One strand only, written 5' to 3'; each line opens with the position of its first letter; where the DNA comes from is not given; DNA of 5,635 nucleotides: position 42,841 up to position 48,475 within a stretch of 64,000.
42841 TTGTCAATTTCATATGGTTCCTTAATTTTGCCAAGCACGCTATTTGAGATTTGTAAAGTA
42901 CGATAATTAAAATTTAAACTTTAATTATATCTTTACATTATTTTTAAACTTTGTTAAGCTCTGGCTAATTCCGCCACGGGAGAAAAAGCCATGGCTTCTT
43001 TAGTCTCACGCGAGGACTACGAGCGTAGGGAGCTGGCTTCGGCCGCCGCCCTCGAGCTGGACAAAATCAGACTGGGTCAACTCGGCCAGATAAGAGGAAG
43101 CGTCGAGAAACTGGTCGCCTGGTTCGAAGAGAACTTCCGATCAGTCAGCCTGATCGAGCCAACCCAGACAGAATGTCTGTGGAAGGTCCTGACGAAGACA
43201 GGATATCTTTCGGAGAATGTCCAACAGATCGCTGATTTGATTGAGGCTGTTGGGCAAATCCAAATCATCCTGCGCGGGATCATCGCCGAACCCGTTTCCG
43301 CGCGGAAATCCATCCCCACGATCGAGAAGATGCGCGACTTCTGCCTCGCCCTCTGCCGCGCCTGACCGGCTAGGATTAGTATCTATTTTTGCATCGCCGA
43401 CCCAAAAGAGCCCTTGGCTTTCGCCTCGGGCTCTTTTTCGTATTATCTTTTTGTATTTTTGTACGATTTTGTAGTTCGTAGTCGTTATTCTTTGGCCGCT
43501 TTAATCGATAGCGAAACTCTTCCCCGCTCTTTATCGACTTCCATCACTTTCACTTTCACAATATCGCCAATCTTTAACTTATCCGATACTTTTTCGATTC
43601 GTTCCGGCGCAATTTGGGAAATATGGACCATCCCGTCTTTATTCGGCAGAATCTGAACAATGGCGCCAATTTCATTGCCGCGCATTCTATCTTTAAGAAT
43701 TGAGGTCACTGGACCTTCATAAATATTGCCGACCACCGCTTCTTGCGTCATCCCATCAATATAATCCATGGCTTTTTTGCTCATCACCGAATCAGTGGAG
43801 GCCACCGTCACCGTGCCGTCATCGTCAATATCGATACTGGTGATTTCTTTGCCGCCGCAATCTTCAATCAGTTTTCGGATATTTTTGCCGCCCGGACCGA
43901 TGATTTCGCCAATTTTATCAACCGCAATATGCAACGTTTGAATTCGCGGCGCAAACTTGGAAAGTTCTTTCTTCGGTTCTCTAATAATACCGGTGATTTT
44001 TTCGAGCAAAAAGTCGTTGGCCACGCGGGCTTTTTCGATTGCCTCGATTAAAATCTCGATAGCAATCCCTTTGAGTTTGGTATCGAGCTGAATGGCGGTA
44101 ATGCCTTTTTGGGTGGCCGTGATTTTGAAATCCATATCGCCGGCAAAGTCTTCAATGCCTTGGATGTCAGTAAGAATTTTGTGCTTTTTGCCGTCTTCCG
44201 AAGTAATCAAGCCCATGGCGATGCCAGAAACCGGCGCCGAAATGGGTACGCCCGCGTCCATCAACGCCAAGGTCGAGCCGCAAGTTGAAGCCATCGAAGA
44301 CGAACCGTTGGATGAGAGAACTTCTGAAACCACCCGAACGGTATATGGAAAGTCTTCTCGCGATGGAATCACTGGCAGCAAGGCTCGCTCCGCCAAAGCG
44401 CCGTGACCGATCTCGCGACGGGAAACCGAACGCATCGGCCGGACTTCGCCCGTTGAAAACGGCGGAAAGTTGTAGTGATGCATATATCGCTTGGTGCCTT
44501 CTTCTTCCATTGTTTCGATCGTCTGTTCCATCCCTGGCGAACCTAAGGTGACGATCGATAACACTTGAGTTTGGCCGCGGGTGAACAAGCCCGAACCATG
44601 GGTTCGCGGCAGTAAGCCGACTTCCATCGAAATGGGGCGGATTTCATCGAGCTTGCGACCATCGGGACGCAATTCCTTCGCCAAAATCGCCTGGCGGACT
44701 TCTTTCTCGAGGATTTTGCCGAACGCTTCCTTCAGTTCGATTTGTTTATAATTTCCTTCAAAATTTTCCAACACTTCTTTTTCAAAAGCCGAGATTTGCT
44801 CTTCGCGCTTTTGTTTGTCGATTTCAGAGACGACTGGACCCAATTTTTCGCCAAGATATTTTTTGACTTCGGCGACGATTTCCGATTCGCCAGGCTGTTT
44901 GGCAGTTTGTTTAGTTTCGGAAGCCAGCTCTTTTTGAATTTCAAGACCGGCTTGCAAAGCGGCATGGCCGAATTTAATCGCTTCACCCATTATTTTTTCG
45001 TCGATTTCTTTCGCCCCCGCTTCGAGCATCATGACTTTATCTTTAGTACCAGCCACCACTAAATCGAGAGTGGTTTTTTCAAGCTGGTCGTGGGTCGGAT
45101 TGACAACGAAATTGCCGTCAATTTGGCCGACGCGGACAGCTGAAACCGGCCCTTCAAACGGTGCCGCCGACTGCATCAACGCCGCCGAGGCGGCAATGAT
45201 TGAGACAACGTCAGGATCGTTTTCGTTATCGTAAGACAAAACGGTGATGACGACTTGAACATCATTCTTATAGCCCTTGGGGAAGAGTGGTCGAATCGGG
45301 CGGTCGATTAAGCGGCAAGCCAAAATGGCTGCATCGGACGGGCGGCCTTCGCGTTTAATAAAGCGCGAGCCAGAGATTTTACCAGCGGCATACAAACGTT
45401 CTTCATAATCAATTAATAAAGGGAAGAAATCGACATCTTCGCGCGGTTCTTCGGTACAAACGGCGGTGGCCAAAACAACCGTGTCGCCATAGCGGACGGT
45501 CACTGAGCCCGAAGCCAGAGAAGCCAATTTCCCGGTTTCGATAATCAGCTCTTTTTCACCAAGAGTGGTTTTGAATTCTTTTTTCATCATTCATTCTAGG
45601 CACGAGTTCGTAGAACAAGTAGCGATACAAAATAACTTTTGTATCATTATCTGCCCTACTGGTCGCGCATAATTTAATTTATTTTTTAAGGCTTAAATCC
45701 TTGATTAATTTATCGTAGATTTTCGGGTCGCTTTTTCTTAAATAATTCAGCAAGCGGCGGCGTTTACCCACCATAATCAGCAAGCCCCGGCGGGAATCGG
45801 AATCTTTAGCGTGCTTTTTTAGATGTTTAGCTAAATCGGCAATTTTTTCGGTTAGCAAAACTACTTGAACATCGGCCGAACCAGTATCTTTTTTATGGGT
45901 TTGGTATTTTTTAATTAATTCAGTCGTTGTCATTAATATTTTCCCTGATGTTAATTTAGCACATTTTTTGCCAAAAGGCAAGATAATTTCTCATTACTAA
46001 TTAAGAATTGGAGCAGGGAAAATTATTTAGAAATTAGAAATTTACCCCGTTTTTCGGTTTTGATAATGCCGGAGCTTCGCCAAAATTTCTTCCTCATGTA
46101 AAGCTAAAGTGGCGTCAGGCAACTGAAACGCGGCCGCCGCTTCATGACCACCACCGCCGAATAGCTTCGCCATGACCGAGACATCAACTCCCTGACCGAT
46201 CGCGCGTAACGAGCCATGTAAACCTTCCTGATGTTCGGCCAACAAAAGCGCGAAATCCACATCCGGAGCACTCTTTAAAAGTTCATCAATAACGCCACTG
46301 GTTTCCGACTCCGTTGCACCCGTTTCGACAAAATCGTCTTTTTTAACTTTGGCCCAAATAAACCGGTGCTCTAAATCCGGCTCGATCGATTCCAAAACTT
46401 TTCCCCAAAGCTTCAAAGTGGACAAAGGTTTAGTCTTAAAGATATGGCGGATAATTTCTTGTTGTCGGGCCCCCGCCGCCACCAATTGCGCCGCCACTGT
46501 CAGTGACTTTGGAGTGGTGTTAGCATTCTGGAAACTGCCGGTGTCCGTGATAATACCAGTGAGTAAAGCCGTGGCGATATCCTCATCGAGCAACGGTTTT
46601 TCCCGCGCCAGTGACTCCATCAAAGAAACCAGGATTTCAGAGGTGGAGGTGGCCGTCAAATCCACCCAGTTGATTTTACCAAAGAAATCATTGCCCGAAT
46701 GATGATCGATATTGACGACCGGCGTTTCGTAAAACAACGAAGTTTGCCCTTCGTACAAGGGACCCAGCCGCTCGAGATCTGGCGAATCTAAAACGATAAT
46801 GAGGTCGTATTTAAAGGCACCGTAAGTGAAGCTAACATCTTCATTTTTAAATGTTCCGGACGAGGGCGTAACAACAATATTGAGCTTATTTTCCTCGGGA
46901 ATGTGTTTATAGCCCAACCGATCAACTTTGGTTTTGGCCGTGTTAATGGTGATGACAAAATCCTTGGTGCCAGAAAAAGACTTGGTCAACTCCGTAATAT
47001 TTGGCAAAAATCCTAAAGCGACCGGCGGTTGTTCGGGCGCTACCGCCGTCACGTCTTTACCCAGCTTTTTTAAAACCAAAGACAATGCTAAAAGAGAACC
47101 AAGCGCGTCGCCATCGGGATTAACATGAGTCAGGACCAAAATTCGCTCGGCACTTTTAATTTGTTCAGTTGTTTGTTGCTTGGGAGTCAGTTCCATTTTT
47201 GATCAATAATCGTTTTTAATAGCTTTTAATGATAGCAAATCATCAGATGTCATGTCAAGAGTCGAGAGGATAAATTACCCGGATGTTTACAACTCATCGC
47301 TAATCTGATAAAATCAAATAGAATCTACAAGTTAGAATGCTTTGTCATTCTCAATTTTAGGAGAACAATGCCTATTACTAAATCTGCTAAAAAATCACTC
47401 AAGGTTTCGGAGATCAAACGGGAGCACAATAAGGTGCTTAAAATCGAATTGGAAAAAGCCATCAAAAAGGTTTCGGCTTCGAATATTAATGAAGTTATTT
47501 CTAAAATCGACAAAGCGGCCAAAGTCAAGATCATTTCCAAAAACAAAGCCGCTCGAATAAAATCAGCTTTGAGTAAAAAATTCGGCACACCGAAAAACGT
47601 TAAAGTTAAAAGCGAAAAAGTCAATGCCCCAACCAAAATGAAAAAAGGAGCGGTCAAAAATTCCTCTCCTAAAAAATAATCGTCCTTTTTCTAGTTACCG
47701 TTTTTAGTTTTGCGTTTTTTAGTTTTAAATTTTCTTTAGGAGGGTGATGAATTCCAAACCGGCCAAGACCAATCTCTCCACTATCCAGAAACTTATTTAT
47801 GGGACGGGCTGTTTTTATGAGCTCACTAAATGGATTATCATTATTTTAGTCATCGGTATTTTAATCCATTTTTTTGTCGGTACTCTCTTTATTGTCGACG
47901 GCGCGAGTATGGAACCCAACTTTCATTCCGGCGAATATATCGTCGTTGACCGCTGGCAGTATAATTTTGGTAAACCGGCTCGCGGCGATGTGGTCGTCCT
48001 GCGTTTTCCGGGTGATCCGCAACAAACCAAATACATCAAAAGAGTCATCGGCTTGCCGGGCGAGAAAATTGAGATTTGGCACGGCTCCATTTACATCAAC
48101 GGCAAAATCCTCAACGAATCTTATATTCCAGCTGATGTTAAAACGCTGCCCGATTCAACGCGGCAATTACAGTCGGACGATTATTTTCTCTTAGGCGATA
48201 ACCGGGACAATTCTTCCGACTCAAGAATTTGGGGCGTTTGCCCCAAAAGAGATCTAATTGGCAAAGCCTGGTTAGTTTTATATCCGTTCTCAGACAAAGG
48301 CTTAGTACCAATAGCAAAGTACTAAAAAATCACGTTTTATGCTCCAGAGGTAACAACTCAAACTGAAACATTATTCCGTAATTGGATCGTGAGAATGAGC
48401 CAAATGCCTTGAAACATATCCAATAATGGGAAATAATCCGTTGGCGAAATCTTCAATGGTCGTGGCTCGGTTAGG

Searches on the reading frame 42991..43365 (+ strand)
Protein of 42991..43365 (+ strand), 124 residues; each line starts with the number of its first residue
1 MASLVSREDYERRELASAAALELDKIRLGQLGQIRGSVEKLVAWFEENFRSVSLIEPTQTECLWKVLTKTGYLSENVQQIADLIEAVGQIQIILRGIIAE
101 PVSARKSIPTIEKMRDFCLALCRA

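Call 10: search_protein_families(library=pfam, max_evalue=0.1, proteins=[window:42991-43365:+])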
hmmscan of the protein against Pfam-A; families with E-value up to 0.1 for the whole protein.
window:42991-43365:+ (124 aa): 0 families

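Call 22: search_protein_families(library=phrogs, max_evalue=0.01, proteins=[window:42991-43365:+])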
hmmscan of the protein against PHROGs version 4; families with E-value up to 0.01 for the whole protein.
window:42991-43365:+ (124 aa): 0 families

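Call 23: search_protein_families(library=ncbifam, max_evalue=0.01, proteins=[window:42991-43365:+])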
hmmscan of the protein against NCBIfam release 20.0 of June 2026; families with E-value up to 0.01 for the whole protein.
window:42991-43365:+ (124 aa): 0 families

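Call 24: search_protein_families(library=padloc, max_evalue=0.01, proteins=[window:42991-43365:+])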
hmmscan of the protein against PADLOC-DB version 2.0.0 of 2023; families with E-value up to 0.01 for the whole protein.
window:42991-43365:+ (124 aa): 0 families

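Call 59: find_homologous_proteins(query=window:42991-43365:+, max_evalue=0.001)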
Query window:42991-43365:+ (124 aa): 5 proteins with E <= 0.001 among 23 candidates.
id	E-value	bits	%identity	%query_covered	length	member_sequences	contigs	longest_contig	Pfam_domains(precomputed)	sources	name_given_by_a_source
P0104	3.4e-72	258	100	100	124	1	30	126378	-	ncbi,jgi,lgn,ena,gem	ncbi:MAG: hypothetical protein ABSE91_01095 [Patescibacteria group bacterium]|jgi:hypothetical prote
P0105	1.2e-66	240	93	99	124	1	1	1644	-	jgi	jgi:hypothetical protein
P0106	1.0e-59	218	97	86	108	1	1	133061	-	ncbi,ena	-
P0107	6.0e-35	138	62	97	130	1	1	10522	-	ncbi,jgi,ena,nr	ncbi:MAG: hypothetical protein HW405_457 [Candidatus Berkelbacteria bacterium]|nr:hypothetical prote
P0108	2.8e-32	129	57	96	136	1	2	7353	-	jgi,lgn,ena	-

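Call 60: find_encoding_contigs(protein=P0107, flank=10000, max_places=2)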
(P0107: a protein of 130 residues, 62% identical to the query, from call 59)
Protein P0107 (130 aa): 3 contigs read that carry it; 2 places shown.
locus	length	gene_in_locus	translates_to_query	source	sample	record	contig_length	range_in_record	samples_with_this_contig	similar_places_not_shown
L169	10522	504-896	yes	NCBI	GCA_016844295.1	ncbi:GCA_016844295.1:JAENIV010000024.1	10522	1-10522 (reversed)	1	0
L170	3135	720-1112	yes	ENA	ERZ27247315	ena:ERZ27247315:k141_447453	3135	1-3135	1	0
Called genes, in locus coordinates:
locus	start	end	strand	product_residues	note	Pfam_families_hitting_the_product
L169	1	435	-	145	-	PF23023:Anti-Pycsar_Apyc1, PF00753:Lactamase_B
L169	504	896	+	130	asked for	-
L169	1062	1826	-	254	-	PF01978:TrmB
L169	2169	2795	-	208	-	PF12686:DUF3800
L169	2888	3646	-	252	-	PF01978:TrmB, PF01047:MarR (weak)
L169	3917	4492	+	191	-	-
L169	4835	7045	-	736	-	PF01138:RNase_PH, PF03725:RNase_PH_C, PF03726:PNPase, PF01138:RNase_PH, PF00013:KH_1 (weak), PF00575:S1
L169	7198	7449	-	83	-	PF00312:Ribosomal_S15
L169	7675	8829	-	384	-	PF01368:DHH, PF02272:DHHA1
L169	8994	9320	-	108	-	-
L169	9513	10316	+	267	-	PF01978:TrmB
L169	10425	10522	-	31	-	?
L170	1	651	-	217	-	?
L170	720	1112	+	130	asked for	-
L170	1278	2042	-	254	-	PF01978:TrmB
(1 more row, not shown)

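Call 61: find_encoding_contigs(protein=P0108, flank=10000, max_places=2)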
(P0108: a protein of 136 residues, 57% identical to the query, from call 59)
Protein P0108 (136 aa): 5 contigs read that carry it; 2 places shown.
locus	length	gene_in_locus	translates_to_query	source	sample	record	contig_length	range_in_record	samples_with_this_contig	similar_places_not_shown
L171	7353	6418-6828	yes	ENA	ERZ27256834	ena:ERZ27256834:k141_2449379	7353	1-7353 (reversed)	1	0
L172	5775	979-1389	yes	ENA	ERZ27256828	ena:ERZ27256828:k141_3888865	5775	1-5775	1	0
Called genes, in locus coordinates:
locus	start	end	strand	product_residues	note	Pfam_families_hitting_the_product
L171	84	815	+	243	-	PF01978:TrmB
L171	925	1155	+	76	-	-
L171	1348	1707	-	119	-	-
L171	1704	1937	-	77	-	-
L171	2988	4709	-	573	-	PF00753:Lactamase_B, PF12706:Lactamase_B_2, PF23023:Anti-Pycsar_Apyc1 (faint), PF22505:RNase_J_b_CASP, PF07521:RMMBL, PF17770:RNase_J_C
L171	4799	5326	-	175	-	PF03167:UDG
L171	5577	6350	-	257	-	PF23023:Anti-Pycsar_Apyc1, PF00753:Lactamase_B, PF12706:Lactamase_B_2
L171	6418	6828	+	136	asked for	-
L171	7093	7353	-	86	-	?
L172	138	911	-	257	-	PF23023:Anti-Pycsar_Apyc1, PF00753:Lactamase_B, PF12706:Lactamase_B_2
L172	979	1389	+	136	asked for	-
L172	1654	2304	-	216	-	-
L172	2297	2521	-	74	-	-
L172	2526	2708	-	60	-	-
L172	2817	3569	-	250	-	PF01978:TrmB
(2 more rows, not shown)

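Call 66: find_encoding_contigs(protein=P0106, flank=10000, max_places=2)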
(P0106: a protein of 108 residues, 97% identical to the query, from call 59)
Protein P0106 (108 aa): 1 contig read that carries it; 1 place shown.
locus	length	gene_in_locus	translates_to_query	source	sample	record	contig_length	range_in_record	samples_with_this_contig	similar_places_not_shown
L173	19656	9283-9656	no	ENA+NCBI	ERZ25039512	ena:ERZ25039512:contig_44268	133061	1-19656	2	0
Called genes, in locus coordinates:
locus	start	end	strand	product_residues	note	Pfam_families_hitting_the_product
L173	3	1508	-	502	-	?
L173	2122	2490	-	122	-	-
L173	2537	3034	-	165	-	-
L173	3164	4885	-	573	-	PF00753:Lactamase_B, PF12706:Lactamase_B_2, PF22505:RNase_J_b_CASP, PF07521:RMMBL, PF17770:RNase_J_C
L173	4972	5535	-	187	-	PF03167:UDG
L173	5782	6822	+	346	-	-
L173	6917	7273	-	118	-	-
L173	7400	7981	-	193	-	-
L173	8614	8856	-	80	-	-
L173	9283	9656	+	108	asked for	-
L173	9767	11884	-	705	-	PF01138:RNase_PH, PF03725:RNase_PH_C, PF03726:PNPase, PF01138:RNase_PH, PF00013:KH_1 (weak), PF00575:S1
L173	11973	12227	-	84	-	PF00312:Ribosomal_S15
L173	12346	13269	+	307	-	PF13011:LZ_Tnp_IS481, PF13384:HTH_23, PF13518:HTH_28, PF13551:HTH_29, PF13565:HTH_32, PF00665:rve, PF13683:rve_3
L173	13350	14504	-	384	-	PF01368:DHH, PF02272:DHHA1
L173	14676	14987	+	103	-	-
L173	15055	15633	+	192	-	PF10502:Peptidase_S26, PF00717:Peptidase_S24 (weak)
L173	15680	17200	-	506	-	PF20990:DUF2207_C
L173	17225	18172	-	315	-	PF06144:DNA_pol3_delta, PF21694:DNA_pol3_delta_C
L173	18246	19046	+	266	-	PF22818:ApeI-like (weak), PF07977:FabA (weak)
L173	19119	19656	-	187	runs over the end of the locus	-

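Call 71: search_protein_families(library=pfam, max_evalue=0.01, proteins=[L173:5782-6822:+, L169:3917-4492:+])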
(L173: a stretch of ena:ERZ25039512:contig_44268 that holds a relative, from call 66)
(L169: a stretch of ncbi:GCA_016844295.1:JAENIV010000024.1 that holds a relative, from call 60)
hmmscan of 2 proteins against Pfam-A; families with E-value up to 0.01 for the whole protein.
L173:5782-6822:+ (346 aa): 5 families
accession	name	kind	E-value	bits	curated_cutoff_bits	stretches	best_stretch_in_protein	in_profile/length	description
PF03811.18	Zn_ribbon_InsA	-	2.9e-05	24.2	26.1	1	5-38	5-35/35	InsA N-terminal domain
PF00872.24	Transposase_mut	-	0.00053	19.4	21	1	99-220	150-262/379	Transposase, Mutator family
PF20700.3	Mutator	-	0.00083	18.8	26.5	0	164-225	224-289/357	Mutator-like transposase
PF10551.15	MULE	-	0.0034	18.2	27.6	1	184-218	65-99/99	MULE transposase domain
PF05129.18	Zn_ribbon_Elf1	-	0.0062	17.1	29.8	0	3-48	20-63/79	Transcription elongation factor Elf1 like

L169:3917-4492:+ (191 aa): 0 families

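Call 83: find_related_loci(query=window:42991-43365:+, collection=viral_contigs, flank=5000)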
Query window:42991-43365:+ (124 aa) in viral_contigs; peptide patterns used: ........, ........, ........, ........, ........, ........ (x = any residue, [..] = any of these).
16 stretches matched a pattern, but none encodes a relative of the query by tblastn (E <= 1e-3).

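Call 100: search_solved_structures(query=window:42991-43365:+, max_evalue=10)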
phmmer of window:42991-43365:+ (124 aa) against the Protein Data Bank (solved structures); distinct sequences matched with E-value up to 10: 1.
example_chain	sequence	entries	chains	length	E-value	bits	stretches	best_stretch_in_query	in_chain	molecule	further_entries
1yco_A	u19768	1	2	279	1.7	12.3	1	56-103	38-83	branched-chain phosphotransacylase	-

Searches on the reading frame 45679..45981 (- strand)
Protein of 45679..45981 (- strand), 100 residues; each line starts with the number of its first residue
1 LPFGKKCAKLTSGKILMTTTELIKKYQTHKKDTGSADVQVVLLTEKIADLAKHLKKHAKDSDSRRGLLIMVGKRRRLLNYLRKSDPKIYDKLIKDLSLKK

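Call 97: search_protein_families(library=pfam, max_evalue=0.0001, proteins=[window:45679-45981:-])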
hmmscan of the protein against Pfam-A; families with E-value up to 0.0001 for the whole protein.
window:45679-45981:- (100 aa): 1 family
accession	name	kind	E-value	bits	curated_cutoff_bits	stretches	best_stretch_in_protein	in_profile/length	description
PF00312.27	Ribosomal_S15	-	1.8e-31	108.6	31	1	20-98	2-80/81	Ribosomal protein S15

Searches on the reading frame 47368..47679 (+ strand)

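Call 97: search_protein_families(library=pfam, max_evalue=0.0001, proteins=[window:47368-47679:+])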
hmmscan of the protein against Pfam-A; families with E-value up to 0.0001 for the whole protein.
window:47368-47679:+ (103 aa): 1 family
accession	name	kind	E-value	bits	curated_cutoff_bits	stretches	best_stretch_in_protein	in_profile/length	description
PF01649.23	Ribosomal_S20p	-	3.8e-10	40.7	29.5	1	4-72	3-82/83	Ribosomal protein S20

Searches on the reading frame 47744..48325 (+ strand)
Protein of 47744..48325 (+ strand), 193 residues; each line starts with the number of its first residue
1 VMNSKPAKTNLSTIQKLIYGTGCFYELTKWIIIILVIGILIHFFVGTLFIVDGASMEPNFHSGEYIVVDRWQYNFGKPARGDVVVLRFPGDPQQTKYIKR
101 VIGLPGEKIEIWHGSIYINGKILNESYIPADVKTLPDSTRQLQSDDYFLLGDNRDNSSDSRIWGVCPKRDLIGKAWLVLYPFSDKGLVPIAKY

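Call 97: search_protein_families(library=pfam, max_evalue=0.0001, proteins=[window:47744-48325:+])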
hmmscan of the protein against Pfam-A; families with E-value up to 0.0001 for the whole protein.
window:47744-48325:+ (193 aa): 2 families
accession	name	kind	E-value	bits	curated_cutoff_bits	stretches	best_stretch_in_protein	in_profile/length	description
PF10502.14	Peptidase_S26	-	1.2e-44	152.6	22.9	1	26-179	3-167/168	Signal peptidase, peptidase S26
PF00717.28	Peptidase_S24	-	9.1e-06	25.8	23.3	1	49-108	38-88/116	Peptidase S24-like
